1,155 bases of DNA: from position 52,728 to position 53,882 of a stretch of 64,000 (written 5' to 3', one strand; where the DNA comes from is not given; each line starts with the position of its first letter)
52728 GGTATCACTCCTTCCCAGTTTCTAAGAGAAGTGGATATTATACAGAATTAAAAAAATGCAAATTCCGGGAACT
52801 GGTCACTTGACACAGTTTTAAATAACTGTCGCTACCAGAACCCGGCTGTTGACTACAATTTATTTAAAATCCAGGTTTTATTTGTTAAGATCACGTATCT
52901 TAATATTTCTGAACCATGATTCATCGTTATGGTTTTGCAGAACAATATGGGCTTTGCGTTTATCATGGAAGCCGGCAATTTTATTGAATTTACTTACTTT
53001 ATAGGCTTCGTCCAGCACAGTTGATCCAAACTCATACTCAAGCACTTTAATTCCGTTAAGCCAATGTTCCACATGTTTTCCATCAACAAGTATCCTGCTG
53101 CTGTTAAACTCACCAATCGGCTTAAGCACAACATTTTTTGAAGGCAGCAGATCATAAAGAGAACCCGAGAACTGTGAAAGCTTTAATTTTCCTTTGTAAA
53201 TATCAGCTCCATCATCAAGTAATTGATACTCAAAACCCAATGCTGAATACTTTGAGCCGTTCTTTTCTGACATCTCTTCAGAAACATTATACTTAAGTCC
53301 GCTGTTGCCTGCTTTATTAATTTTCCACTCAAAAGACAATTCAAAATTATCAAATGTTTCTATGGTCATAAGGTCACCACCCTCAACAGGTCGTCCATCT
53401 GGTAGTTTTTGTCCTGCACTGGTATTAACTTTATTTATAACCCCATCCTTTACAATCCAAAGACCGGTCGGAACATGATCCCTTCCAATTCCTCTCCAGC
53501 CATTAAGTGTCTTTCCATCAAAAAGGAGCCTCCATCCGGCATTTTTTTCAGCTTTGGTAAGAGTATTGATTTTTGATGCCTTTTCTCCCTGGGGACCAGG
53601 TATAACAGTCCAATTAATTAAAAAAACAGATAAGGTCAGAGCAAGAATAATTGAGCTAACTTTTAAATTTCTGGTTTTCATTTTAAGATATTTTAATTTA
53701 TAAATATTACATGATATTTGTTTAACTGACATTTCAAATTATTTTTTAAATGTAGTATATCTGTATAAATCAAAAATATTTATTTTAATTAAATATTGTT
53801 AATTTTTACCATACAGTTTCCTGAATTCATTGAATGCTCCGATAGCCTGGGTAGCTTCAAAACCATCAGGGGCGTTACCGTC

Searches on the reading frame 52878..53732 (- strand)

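Call 8: search_protein_families(library=pfam, proteins=[window:52878-53732:-], max_evalue=0.00001)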
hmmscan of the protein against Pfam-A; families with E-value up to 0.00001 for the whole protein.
window:52878-53732:- (284 aa): 1 family
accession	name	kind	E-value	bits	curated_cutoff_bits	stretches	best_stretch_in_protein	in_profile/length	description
PF06439.18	3keto-disac_hyd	-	7.5e-42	143.9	26.8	1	66-280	1-187/187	3-keto-disaccharide hydrolase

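Call 47: search_protein_families(library=ncbifam, proteins=[window:52878-53732:-], max_evalue=10)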
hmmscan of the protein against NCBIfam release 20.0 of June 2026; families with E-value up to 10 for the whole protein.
window:52878-53732:- (284 aa): 0 families
